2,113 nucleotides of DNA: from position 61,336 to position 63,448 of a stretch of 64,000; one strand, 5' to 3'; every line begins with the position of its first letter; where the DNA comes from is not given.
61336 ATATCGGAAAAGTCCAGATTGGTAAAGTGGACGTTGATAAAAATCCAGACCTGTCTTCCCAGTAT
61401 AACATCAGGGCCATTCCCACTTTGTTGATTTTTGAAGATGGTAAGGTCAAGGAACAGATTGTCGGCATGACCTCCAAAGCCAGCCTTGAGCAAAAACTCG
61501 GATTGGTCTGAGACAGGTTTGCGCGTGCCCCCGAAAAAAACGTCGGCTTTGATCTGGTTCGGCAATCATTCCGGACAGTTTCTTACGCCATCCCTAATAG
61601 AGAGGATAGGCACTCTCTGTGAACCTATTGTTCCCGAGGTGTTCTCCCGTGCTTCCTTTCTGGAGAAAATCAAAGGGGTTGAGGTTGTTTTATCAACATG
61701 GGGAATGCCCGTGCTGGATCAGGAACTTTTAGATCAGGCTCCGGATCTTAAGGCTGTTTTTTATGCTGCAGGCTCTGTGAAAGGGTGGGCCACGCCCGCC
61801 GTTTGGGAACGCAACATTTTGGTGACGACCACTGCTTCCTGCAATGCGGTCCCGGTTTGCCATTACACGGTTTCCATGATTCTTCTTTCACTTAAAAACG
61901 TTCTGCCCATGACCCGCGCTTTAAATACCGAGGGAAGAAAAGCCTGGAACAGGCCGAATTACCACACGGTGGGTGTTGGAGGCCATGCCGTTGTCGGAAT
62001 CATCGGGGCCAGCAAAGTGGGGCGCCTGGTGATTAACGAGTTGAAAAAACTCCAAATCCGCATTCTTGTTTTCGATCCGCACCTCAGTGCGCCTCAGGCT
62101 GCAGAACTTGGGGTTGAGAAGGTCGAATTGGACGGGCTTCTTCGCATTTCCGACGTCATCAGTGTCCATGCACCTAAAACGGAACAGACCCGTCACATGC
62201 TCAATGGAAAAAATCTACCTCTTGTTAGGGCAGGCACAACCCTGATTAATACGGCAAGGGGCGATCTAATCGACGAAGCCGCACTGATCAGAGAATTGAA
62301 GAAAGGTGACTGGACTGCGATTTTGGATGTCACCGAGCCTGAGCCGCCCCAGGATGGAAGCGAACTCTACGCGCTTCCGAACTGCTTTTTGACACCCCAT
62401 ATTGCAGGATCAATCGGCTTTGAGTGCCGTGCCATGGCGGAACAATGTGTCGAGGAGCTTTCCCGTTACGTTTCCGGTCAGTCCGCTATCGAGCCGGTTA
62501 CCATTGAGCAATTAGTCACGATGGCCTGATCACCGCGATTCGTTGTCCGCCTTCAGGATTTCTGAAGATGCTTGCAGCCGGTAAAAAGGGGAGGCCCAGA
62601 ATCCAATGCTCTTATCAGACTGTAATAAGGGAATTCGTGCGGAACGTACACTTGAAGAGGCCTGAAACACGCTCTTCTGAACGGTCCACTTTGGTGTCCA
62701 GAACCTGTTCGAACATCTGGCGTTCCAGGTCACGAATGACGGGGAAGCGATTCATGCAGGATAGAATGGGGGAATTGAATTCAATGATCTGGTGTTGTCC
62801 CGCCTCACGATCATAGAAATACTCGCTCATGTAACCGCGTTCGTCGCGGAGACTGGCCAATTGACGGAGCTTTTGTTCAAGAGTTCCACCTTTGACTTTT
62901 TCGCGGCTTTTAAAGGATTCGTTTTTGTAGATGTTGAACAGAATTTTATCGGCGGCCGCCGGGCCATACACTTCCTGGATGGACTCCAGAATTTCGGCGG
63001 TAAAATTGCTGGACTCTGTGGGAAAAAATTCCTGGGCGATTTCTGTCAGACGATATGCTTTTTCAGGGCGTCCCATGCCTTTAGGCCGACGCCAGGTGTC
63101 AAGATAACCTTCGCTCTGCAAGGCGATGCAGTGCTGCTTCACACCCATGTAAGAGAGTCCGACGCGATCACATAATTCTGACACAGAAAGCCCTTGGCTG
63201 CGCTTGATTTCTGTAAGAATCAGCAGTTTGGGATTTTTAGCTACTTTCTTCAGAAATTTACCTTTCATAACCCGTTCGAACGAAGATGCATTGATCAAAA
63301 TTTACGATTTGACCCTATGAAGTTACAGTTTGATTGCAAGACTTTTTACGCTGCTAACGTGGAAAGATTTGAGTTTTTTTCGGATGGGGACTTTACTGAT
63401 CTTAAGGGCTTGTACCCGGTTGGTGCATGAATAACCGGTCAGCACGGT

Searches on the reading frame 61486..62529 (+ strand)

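Call 13: search_protein_families(library=pfam, proteins=[window:61486-62529:+], max_evalue=0.001)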
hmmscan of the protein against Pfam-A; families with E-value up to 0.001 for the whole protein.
window:61486-62529:+ (347 aa): 2 families
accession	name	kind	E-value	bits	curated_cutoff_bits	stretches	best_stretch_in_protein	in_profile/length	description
PF02826.25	2-Hacid_dh_C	-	4.8e-43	147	25.1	1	130-307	2-178/178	D-isomer specific 2-hydroxyacid dehydrogenase, NAD binding domain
PF00389.36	2-Hacid_dh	-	4e-07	30.2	24.6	1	46-338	21-133/134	D-isomer specific 2-hydroxyacid dehydrogenase, catalytic domain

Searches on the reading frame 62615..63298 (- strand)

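Call 13: search_protein_families(library=pfam, proteins=[window:62615-63298:-], max_evalue=0.001)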
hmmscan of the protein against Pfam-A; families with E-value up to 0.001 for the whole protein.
window:62615-63298:- (227 aa): 1 family
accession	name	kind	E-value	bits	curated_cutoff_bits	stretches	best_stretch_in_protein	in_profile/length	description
PF13412.12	HTH_24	-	2e-05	24.5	21.9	1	25-66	6-47/48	Winged helix-turn-helix DNA-binding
